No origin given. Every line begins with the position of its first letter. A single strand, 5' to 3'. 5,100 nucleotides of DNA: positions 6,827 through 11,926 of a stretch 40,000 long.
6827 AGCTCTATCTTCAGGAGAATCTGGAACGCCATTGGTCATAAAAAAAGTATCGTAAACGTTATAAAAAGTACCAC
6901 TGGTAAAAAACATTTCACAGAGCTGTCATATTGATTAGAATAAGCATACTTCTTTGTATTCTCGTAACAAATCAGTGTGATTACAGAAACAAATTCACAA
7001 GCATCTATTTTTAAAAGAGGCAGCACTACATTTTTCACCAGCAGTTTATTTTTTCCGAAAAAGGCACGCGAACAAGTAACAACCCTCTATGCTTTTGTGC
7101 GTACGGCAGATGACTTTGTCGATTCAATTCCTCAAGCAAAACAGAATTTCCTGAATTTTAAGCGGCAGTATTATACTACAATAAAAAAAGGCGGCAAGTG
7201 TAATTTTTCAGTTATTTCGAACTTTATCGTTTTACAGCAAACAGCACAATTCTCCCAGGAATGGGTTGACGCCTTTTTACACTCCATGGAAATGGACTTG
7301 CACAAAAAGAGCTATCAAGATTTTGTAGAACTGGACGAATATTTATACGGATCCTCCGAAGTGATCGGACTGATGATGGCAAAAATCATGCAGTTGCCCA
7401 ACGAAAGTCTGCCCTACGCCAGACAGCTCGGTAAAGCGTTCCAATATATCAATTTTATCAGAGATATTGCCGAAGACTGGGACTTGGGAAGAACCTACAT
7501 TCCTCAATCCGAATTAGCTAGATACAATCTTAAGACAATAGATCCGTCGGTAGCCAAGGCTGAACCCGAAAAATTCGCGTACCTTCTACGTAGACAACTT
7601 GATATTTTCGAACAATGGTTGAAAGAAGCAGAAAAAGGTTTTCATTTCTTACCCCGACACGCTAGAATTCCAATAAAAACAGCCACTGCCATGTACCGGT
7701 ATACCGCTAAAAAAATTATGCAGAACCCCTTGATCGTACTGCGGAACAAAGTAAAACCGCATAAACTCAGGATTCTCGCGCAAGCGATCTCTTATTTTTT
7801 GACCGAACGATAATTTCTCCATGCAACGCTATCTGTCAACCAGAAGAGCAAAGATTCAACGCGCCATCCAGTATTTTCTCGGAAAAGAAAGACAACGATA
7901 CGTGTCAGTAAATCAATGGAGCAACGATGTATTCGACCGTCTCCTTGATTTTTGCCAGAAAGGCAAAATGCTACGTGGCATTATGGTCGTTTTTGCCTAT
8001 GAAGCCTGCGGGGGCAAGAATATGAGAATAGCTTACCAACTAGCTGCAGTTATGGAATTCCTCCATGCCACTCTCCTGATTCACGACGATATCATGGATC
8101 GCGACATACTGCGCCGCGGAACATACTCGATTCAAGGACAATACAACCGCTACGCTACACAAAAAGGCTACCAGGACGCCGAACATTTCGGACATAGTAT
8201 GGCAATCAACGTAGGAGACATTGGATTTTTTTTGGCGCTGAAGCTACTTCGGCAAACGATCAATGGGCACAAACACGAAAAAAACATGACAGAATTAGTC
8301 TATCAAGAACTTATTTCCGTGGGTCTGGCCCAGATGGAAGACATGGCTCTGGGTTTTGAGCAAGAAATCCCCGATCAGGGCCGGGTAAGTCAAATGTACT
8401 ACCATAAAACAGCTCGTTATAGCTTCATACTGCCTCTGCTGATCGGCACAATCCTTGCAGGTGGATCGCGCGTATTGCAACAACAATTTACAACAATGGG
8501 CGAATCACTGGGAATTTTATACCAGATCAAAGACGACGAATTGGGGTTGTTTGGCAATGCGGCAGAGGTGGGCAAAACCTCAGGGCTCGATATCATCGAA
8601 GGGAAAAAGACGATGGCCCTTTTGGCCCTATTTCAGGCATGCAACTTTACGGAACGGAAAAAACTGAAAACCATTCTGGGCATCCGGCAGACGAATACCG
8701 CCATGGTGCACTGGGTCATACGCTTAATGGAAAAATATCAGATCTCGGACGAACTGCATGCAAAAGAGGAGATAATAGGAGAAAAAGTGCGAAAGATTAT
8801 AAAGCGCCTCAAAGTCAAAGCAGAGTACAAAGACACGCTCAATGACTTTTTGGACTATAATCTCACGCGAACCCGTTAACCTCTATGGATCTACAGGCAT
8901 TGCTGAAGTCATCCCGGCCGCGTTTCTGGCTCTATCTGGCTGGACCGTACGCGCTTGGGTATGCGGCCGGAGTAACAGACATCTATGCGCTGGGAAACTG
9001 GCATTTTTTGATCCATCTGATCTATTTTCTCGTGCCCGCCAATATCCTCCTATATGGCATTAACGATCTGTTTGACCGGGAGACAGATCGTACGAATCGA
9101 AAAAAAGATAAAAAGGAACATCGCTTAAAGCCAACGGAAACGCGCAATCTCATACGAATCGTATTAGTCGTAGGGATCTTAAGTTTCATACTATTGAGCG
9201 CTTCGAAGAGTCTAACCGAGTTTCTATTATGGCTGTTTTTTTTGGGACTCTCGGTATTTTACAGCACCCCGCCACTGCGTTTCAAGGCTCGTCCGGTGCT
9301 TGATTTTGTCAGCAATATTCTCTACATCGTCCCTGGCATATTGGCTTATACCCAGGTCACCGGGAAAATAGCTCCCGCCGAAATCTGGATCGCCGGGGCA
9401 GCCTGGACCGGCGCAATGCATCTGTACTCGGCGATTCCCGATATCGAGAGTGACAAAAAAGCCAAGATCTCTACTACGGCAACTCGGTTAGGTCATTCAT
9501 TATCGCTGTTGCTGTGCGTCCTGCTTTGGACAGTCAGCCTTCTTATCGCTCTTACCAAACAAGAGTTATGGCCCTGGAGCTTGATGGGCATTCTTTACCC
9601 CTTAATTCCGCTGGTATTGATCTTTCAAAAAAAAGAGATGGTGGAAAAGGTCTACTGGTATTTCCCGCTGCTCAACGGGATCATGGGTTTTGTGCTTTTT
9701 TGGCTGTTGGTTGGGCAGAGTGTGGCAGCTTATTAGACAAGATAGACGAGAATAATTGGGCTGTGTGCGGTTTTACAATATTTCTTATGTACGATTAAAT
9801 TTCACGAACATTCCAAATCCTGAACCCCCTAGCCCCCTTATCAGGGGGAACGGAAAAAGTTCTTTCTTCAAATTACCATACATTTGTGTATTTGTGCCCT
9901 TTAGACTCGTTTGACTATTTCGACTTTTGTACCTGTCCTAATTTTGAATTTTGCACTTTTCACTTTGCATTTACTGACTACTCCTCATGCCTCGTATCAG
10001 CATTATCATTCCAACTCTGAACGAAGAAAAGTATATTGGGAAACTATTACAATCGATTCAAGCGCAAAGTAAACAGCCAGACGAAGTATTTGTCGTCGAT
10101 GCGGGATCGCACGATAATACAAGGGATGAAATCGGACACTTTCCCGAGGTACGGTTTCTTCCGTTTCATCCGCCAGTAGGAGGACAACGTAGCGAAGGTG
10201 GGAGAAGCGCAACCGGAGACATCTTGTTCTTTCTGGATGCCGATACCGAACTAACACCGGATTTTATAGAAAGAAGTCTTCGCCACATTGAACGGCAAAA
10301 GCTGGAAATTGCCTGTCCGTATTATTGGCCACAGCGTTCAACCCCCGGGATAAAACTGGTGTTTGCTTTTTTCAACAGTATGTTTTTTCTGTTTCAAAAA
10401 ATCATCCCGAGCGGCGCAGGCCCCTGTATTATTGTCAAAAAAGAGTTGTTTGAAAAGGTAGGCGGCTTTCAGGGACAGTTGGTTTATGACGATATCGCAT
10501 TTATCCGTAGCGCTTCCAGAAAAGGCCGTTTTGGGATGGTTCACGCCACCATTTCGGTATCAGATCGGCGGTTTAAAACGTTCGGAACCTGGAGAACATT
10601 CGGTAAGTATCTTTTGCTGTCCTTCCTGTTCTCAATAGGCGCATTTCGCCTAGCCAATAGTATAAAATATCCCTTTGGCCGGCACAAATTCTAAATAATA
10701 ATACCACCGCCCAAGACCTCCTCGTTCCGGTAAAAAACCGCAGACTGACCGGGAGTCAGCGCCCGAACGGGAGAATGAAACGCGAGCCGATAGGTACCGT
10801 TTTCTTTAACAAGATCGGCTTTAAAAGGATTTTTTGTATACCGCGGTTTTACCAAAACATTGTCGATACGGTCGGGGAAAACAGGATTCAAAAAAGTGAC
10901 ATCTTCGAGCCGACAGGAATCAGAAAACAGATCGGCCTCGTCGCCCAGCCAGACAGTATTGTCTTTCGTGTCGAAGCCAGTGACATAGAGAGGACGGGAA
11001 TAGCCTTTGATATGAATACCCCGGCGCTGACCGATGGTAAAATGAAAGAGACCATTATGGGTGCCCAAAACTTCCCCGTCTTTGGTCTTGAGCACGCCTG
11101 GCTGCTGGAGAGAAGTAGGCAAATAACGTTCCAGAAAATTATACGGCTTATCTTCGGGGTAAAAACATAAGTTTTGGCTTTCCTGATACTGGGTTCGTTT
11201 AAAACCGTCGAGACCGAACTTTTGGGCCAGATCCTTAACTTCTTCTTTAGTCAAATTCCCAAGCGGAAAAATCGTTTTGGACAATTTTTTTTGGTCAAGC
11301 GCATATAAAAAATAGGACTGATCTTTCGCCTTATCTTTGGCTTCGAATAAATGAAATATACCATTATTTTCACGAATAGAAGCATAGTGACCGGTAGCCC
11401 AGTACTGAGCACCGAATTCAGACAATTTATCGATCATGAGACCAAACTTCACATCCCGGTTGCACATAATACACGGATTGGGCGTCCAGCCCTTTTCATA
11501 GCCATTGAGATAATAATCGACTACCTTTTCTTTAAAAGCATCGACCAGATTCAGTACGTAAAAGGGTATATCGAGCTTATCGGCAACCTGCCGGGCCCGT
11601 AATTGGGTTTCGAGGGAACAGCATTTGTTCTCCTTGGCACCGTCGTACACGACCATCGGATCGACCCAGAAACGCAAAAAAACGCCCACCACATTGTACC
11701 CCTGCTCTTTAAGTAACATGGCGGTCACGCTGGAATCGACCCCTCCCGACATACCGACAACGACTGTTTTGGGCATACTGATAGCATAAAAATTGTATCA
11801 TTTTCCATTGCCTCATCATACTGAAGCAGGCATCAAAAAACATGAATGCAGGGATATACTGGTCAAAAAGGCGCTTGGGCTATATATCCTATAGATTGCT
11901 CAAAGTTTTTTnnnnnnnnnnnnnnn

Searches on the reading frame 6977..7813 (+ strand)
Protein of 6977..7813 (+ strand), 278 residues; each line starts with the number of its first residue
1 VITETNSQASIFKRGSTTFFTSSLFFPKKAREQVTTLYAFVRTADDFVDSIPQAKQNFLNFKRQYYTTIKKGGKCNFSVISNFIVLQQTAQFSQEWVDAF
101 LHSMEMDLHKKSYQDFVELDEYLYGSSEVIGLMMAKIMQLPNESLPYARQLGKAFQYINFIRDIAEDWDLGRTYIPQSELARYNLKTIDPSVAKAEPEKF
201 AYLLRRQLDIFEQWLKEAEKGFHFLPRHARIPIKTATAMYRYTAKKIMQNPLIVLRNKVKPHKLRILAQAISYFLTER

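Call 45: search_protein_families(library=pfam, proteins=[window:6977-7813:+], max_evalue=0.001)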
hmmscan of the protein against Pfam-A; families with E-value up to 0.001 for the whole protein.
window:6977-7813:+ (278 aa): 1 family
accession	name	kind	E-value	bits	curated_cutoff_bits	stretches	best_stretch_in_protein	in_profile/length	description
PF00494.24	SQS_PSY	-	3.1e-55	188.2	26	1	13-264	2-262/263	Squalene/phytoene synthase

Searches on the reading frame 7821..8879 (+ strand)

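Call 45: search_protein_families(library=pfam, proteins=[window:7821-8879:+], max_evalue=0.001)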
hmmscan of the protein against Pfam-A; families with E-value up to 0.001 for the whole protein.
window:7821-8879:+ (352 aa): 1 family
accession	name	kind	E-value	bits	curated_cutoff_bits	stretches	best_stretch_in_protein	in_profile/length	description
PF00348.22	polyprenyl_synt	-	4.8e-50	170.5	27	1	43-302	13-250/251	Polyprenyl synthetase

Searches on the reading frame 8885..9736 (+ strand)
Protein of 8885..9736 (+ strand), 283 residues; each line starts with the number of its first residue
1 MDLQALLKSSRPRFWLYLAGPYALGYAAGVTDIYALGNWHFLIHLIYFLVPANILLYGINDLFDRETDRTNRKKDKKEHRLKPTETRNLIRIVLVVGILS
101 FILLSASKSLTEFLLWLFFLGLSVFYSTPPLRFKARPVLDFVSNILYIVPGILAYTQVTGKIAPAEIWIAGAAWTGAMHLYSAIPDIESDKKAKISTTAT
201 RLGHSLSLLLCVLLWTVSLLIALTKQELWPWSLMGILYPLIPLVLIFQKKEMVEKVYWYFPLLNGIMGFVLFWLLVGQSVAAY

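Call 45: search_protein_families(library=pfam, proteins=[window:8885-9736:+], max_evalue=0.001)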
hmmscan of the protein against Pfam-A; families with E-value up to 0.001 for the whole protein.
window:8885-9736:+ (283 aa): 1 family
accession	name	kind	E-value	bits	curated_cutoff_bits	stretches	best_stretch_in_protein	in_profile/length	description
PF01040.23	UbiA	-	5.3e-25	88.6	34.2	1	23-246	6-231/250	UbiA prenyltransferase family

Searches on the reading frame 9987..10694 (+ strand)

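Call 46: search_protein_families(library=pfam, proteins=[window:9987-10694:+], max_evalue=0.001)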
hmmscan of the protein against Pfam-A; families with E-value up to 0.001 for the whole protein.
window:9987-10694:+ (235 aa): 5 families
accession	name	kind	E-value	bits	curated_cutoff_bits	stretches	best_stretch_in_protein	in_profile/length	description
PF00535.33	Glycos_transf_2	-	1.7e-24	87.1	23.3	1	5-158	1-167/168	Glycosyl transferase family 2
PF13641.12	Glyco_tranf_2_3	-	5.7e-12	46.6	27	1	2-209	1-217/230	Glycosyltransferase like family 2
PF10111.15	Glyco_tranf_2_2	-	3e-09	37.2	27.3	1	5-106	1-111/276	Glycosyltransferase like family 2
PF13632.12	Glyco_trans_2_3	-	9.7e-07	29.2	27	1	81-190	3-119/198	Glycosyl transferase family group 2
PF13506.12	Glyco_transf_21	-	5.6e-06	26.4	21.7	1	73-163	27-122/174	Glycosyl transferase family 21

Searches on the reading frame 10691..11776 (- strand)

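Call 46: search_protein_families(library=pfam, proteins=[window:10691-11776:-], max_evalue=0.001)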
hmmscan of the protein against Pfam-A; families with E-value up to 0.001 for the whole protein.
window:10691-11776:- (361 aa): 6 families
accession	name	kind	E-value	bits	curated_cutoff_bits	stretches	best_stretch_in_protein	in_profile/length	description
PF03054.22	tRNA_Me_trans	-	4.6e-72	242.4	20.6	1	3-206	1-200/202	tRNA methyl transferase HUP domain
PF20259.3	tRNA_Me_trans_M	-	2e-20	72.5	27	1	213-279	2-66/66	tRNA methyl transferase PRC-barrel domain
PF20258.4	tRNA_Me_trans_C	-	4.2e-16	59.5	20.6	1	286-360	2-77/77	Aminomethyltransferase beta-barrel domain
PF02540.23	NAD_synthase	-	5.8e-06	26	21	1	3-24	19-40/242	NAD synthase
PF06508.19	QueC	-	0.0008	19.4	22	0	5-32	2-29/210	Queuosine biosynthesis protein QueC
PF01507.26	PAPS_reduct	-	0.00084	19.8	22.5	0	5-186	2-151/175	Phosphoadenosine phosphosulfate reductase domain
